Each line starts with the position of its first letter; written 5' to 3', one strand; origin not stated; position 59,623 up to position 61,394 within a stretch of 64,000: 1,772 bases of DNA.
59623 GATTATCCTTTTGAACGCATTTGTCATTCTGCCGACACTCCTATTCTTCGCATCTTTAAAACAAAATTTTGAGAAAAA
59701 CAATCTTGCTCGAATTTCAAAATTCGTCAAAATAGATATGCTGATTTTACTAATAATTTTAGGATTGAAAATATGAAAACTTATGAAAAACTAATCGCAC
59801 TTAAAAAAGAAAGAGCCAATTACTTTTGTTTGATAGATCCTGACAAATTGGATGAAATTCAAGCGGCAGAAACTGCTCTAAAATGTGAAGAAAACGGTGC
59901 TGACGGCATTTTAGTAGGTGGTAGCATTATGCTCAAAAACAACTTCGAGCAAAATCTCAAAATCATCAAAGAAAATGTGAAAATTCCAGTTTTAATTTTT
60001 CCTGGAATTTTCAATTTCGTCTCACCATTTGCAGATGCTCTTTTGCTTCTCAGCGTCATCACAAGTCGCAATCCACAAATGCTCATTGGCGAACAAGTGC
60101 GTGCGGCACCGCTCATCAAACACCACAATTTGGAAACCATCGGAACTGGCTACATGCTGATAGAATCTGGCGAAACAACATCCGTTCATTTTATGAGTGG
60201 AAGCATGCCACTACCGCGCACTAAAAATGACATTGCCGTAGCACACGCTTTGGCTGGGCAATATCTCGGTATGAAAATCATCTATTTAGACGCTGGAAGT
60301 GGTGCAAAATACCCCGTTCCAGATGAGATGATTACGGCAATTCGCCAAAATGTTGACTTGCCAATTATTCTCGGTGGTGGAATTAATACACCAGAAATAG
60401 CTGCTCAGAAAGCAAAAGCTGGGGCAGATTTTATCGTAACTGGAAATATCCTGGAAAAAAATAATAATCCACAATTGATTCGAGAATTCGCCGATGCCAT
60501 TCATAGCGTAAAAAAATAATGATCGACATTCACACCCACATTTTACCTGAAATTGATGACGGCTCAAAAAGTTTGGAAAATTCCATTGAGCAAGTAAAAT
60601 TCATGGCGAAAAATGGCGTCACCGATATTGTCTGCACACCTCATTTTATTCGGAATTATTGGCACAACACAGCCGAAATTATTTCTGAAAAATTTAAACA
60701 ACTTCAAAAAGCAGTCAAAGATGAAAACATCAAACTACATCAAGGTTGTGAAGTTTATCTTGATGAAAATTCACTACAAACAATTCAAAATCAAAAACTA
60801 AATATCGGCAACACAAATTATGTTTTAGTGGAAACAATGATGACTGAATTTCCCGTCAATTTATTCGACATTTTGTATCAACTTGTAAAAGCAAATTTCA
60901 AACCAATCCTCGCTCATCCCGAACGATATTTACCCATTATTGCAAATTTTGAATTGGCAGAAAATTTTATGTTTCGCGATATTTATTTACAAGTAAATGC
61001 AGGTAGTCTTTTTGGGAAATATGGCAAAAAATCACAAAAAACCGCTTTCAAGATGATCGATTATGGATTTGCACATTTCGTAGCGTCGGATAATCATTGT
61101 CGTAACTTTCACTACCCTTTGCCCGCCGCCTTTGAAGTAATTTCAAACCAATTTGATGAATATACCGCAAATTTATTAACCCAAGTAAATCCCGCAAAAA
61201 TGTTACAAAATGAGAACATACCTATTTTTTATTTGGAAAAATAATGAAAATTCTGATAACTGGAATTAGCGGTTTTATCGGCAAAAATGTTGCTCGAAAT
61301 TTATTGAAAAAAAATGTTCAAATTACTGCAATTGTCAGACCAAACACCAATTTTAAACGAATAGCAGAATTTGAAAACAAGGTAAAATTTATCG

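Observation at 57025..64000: Accessory genes co-operonic with GGGPS/DGGGPS may supply the missing steps of a bacterial ether-lipid pathway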

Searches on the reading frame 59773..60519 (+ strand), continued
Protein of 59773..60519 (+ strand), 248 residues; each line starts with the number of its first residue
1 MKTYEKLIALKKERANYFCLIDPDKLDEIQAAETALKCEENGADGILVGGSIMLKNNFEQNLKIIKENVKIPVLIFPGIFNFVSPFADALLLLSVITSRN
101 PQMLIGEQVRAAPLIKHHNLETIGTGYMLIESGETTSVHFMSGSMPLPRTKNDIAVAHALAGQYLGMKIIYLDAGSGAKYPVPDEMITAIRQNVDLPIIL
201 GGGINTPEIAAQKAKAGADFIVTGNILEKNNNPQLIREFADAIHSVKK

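Call 34: search_protein_families(library=pfam, proteins=[L073:7635-10142:-, L073:13246-14361:+, L072:13924-14349:-, L072:14337-15335:-, L072:15495-16601:+, L073:1848-4229:+, L075:3748-4317:+, L077:9559-10197:+, L087:65-1861:+, L072:9554-12889:-], max_evalue=0.0001)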
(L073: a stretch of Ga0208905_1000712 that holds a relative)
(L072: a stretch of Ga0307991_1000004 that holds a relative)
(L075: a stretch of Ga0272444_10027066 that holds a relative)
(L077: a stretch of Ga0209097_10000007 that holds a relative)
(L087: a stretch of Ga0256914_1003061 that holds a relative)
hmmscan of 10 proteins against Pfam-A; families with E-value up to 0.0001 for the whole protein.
L073:7635-10142:- (835 aa): 3 families
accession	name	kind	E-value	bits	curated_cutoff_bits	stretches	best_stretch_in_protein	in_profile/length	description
PF00963.24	Cohesin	-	8.2e-09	36.2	24.1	0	618-727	10-128/139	Cohesin domain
PF00404.24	Dockerin_1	-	5.5e-08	33.3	22.9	1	537-590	1-54/57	Dockerin type I domain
PF13860.13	FlgD_ig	-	1e-06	29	27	1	770-817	23-70/79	FlgD Ig-like domain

L073:13246-14361:+ (371 aa): 1 family
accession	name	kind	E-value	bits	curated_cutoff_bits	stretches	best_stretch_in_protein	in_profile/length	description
PF20539.3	DUF6754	-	1.9e-125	417.6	27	1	113-367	2-256/257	Domain of unknown function (DUF6754)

L072:13924-14349:- (141 aa): 0 families

L072:14337-15335:- (332 aa): 6 families
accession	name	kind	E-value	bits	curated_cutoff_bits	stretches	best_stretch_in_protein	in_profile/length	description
PF01370.27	Epimerase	-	7.6e-36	124.2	20.9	1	3-213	1-226/240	NAD dependent epimerase/dehydratase family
PF16363.11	GDP_Man_Dehyd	-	5.9e-26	92.1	27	1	4-319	1-331/332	GDP-mannose 4,6 dehydratase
PF01073.25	3Beta_HSD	-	9.4e-15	54.8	22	1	4-204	1-221/280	3-beta hydroxysteroid dehydrogenase/isomerase family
PF04321.23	RmlD_sub_bind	-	7.3e-14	51.9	27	1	1-179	1-165/287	RmlD substrate binding domain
PF07993.18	NAD_binding_4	-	1.3e-12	47.9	20.1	1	61-175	87-217/258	Male sterility protein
PF13460.12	NAD_binding_10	-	3.9e-07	30.5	27.2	1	7-168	1-150/184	NAD(P)H-binding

L072:15495-16601:+ (368 aa): 1 family
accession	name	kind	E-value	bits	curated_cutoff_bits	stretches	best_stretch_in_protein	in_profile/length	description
PF20539.3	DUF6754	-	1.5e-124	414.7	27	1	110-364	2-256/257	Domain of unknown function (DUF6754)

L073:1848-4229:+ (793 aa): 6 families
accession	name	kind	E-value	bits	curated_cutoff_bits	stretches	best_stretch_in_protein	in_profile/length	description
PF17764.6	PriA_3primeBD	-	1.8e-31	108.3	22.7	1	6-101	1-96/96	3'DNA-binding domain (3'BD)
PF18074.6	PriA_C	-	9.9e-20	71.6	26.9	1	696-789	1-95/95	Primosomal protein N C-terminal domain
PF00270.35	DEAD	-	5.3e-15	56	26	1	264-423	5-161/167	DEAD/DEAH box helicase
PF04851.21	ResIII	-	3.1e-14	53.7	22.5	1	257-422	2-162/164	Type III restriction enzyme, res subunit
PF00271.37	Helicase_C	-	9.1e-11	42.4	23.5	1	556-652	26-109/110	Helicase conserved C-terminal domain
PF18319.7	Zn_ribbon_PriA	-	1.3e-09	38.2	26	1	509-534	1-26/27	PriA DNA helicase Cys-rich region (CRR) domain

L075:3748-4317:+ (189 aa): 2 families
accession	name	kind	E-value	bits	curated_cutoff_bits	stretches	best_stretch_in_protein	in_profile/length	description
PF13580.11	SIS_2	-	3.8e-30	105.1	27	1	13-144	7-138/138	SIS domain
PF01380.27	SIS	-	5.7e-10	39.5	25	1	106-166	50-110/131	SIS domain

L077:9559-10197:+ (212 aa): 2 families
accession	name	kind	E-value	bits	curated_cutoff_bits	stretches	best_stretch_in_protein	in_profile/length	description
PF13580.11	SIS_2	-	4.8e-31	108.1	27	1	31-158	11-138/138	SIS domain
PF01380.27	SIS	-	4.7e-07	30.1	25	1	117-176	47-106/131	SIS domain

L087:65-1861:+ (598 aa): 3 families
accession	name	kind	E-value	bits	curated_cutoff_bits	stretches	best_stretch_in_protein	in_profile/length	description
PF01411.24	tRNA-synt_2c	-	8.6e-85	285.8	30.3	1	1-274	270-551/552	tRNA synthetases class II (A)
PF07973.19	tRNA_SAD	-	3.2e-17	62.7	24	1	372-415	1-44/44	Threonyl and Alanyl tRNA synthetase second additional domain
PF02272.25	DHHA1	-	6.8e-14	52.6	25.9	1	491-591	3-100/102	DHHA1 domain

L072:9554-12889:- (1111 aa): 7 families
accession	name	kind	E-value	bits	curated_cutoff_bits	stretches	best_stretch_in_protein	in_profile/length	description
PF13517.12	FG-GAP_3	-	4.7e-34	117.2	26.9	3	503-565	1-61/61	FG-GAP-like repeat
PF07593.17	UnbV_ASPIC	-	1.9e-19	69.7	23.4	1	599-668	1-66/68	ASPIC and UnbV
PF13229.12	Beta_helix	-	1.1e-11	45.1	25.9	2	172-278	17-119/158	Right handed beta helix region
PF00963.24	Cohesin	-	1.8e-09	38.4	24.1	0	894-1007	10-132/139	Cohesin domain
PF00404.24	Dockerin_1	-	3.1e-09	37.3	22.9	1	813-867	1-55/57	Dockerin type I domain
PF01839.29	FG-GAP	-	6.2e-08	32.8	22.1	0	500-520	6-26/37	FG-GAP repeat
PF13860.13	FlgD_ig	-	8.5e-06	26.1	27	1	1047-1099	24-76/79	FlgD Ig-like domain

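Call 55: search_protein_families(library=pfam, proteins=[L001:6786-7520:+, L061:11385-11630:+, L072:13924-14349:-], max_evalue=0.001)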
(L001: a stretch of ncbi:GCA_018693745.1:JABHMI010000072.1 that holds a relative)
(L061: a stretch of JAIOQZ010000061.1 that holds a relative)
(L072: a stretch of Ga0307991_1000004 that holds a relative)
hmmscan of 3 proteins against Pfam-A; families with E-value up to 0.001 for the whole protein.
L001:6786-7520:+ (244 aa): 9 families
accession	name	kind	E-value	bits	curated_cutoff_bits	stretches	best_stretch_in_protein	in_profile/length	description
PF21033.3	RMD1-3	-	3.3e-24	85.8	26.7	1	47-242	33-229/235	Regulator of microtubule dynamics protein 1-3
PF13431.12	TPR_17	-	5.6e-10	39.1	24.4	0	184-216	1-33/34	Tetratricopeptide repeat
PF00515.34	TPR_1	-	3.9e-08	33.2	27.8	1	199-225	4-30/34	Tetratricopeptide repeat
PF07719.23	TPR_2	-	1.5e-07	31.4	27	1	199-227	4-32/34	Tetratricopeptide repeat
PF13432.12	TPR_16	-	4.9e-07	30.5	32.7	1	178-222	13-57/65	Tetratricopeptide repeat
PF13414.12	TPR_11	-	5.2e-07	29.7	26.8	0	179-209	11-41/42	TPR repeat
PF13181.12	TPR_8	-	7.7e-06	26.1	25.7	1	199-224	4-29/34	Tetratricopeptide repeat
PF14559.12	TPR_19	-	9.4e-06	26.3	25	1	178-221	7-50/68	Tetratricopeptide repeat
PF13424.12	TPR_12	-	0.00029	21.4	30.1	0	179-226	27-75/77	Tetratricopeptide repeat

L061:11385-11630:+ (81 aa): 0 families

L072:13924-14349:- (141 aa): 0 families

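Call 77: search_protein_families(library=pfam, proteins=[L132:927-1526:+, L148:4726-5379:+, L111:3277-3768:-, L134:745-1125:+, L147:5180-5974:-, L097:4796-6166:+, L097:8741-9751:+, L130:505-1575:+, L112:9334-10590:+, L097:9886-10539:+], max_evalue=0.0001)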
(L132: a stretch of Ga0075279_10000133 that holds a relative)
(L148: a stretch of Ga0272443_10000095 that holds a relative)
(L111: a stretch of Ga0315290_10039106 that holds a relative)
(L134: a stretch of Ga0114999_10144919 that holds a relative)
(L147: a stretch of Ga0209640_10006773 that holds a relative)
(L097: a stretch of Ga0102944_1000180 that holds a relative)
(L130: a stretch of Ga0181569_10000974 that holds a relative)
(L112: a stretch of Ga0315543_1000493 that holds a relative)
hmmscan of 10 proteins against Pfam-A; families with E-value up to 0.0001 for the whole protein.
L132:927-1526:+ (199 aa): 2 families
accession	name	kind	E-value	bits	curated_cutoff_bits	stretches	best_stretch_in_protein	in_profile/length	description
PF13580.11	SIS_2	-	7.7e-28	97.7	27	1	17-151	5-137/138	SIS domain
PF01380.27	SIS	-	2.9e-07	30.8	25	1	116-173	52-109/131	SIS domain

L148:4726-5379:+ (217 aa): 3 families
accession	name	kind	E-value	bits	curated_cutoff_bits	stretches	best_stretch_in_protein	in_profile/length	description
PF21982.2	RecX_HTH1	-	9.1e-21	74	26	1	65-100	2-37/40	RecX, first three-helix domain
PF02631.22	RecX_HTH2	-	1.3e-16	61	26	1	110-151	1-42/42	RecX, second three-helix domain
PF21981.2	RecX_HTH3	-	1.3e-07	32.1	26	1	159-204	2-47/48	RecX, third three-helix domain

L111:3277-3768:- (163 aa): 1 family
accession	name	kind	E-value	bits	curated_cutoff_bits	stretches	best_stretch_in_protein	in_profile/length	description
PF02643.20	DUF192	-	1.1e-34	118.8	27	1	52-154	1-94/96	Uncharacterized ACR, COG1430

L134:745-1125:+ (126 aa): 1 family
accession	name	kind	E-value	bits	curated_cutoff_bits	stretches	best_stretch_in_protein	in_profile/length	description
PF01597.25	GCV_H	-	2.7e-41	140.7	22.2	1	7-124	1-119/122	Glycine cleavage H-protein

L147:5180-5974:- (264 aa): 7 families
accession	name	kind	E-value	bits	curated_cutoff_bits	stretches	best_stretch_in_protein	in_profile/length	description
PF13614.12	AAA_31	-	2.9e-44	151.6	27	1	3-178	2-177/177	AAA domain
PF01656.29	CbiA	-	5.2e-22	78.6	25.4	1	5-229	1-125/125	CobQ/CobB/MinD/ParA nucleotide binding domain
PF10609.15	ParA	-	2.9e-14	53.5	27.1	1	3-249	4-245/246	NUBPL iron-transfer P-loop NTPase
PF00142.24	Fer4_NifH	-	7.4e-12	45.7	25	1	10-255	7-250/271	4Fe-4S iron sulfur cluster binding proteins, NifH/frxC family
PF06564.18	CBP_BcsQ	-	2.3e-11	44.1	21.3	1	4-246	3-230/234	Cellulose biosynthesis protein BcsQ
PF09140.17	MipZ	-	1.5e-08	34.7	20.7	1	4-161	2-142/262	ATPase MipZ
PF02374.21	ArsA_ATPase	-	2e-07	31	24.3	1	11-51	9-49/305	Anion-transporting ATPase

L097:4796-6166:+ (456 aa): 5 families
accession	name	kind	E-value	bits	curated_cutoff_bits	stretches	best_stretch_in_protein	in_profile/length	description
PF02786.22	CPSase_L_D2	-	1.6e-75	253.7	19.8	1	115-323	1-210/211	Carbamoyl-phosphate synthase L chain, ATP binding domain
PF00289.28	Biotin_carb_N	-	6.6e-46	155.8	25.5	1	1-110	1-110/110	Biotin carboxylase, N-terminal domain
PF02785.25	Biotin_carb_C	-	7.7e-45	151.9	32.4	1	336-442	1-107/108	Biotin carboxylase C-terminal domain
PF07478.18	Dala_Dala_lig_C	-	9.9e-09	35.4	24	1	142-291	26-174/204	D-ala D-ala ligase C-terminus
PF02222.28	ATP-grasp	-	3.2e-08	33.9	27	1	138-292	16-162/179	ATP-grasp domain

L097:8741-9751:+ (336 aa): 3 families
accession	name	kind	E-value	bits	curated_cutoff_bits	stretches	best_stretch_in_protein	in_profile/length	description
PF00589.27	Phage_integrase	-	2.3e-48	164.7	27.1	1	147-316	4-169/172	Phage integrase family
PF02899.23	Phage_int_SAM_1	-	5.9e-19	68.6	22.3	1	42-121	3-81/83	Phage integrase, N-terminal SAM-like domain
PF13495.12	Phage_int_SAM_4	-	1.4e-06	29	27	1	51-123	12-82/85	Phage integrase, N-terminal SAM-like domain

L130:505-1575:+ (356 aa): 3 families
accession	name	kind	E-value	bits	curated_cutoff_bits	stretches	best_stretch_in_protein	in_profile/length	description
PF00154.27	RecA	-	8.7e-132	438.8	27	1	17-275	1-258/262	recA bacterial DNA recombination protein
PF21096.2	RecA_C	-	1.2e-25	89.8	27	1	285-338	1-54/57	RecA C-terminal domain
PF06745.19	ATPase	-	3.5e-06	27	26.6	1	56-124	7-77/231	KaiC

L112:9334-10590:+ (418 aa): 1 family
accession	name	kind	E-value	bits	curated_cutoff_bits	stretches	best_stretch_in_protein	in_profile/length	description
PF04932.20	Wzy_C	-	1.2e-23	84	31.7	1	199-340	3-149/149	O-Antigen ligase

L097:9886-10539:+ (217 aa): 1 family
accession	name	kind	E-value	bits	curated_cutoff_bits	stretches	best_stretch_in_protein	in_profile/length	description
PF02163.28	Peptidase_M50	-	4.2e-13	49.6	27.2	1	127-173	162-209/221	Peptidase family M50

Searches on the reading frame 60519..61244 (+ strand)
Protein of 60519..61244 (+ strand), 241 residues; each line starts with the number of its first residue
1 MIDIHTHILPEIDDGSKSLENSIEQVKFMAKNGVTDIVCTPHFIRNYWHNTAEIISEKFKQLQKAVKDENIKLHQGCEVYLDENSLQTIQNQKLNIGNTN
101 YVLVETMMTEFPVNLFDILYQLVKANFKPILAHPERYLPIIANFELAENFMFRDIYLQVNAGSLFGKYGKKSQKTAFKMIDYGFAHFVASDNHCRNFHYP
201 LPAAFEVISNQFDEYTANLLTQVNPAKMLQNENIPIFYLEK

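Call 4: search_protein_families(library=pfam, proteins=[window:60519-61244:+], max_evalue=0.01)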
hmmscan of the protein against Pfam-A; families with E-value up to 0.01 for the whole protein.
window:60519-61244:+ (241 aa): 2 families
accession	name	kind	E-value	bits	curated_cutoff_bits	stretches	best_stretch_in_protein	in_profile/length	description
PF19567.5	CpsB_CapC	-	1.3e-51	175.8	27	1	1-230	1-234/234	Capsular polysaccharide synthesis, CpsB/CapC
PF02811.25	PHP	-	0.0042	17.9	26.4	1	3-99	1-71/164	PHP domain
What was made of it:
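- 60519..61244 (+): E: PHP-fold, CpsB/YwqE-family metal-dependent phosphoesterase. Proposed phosphatase for GGGP or DGGGP. Pfam CpsB_CapC 176 bits (call 4).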

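Call 6: search_protein_families(library=ncbifam, proteins=[window:60519-61244:+], max_evalue=0.001)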
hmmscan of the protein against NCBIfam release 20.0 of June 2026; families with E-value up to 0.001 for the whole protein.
window:60519-61244:+ (241 aa): 1 family
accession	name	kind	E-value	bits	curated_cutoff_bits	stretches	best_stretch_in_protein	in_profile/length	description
NF041488.1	caps_synth_Cps4B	equivalog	6.1e-34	117.6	400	1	1-234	1-243/243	capsular polysaccharide biosynthesis protein Cps4B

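Call 21: search_solved_structures(query=window:60519-61241:+, max_evalue=0.001, show_alignments=1)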
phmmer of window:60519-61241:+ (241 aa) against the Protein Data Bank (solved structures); distinct sequences matched with E-value up to 0.001: 3.
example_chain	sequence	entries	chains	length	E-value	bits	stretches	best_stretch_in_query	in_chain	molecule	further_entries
3qy6_A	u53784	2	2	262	1.3e-30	110.1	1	1-234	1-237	Tyrosine-protein phosphatase YwqE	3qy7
3qy8_A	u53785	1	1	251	2.8e-22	82.8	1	1-232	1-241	Tyrosine-protein phosphatase CpsB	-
2wjd_A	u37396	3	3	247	3.4e-22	82.5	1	1-232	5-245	TYROSINE-PROTEIN PHOSPHATASE CPSB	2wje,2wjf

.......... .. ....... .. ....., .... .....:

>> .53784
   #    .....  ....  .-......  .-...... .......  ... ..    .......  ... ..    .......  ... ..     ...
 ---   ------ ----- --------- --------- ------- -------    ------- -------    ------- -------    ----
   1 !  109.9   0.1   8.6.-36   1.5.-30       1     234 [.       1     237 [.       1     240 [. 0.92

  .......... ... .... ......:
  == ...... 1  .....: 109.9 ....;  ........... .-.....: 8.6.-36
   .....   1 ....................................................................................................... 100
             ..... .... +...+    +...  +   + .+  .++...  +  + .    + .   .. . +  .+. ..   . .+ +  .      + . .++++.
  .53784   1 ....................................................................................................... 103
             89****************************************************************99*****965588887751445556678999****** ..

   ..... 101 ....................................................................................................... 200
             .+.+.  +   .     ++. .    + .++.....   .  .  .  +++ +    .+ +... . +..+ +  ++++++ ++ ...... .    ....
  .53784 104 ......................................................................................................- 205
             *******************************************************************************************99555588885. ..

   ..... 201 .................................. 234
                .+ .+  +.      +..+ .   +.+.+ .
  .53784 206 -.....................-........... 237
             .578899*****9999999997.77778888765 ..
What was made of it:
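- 60519..61244 (+): E 1e-30 to YwqE, PDB 3QY6 (call 21).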
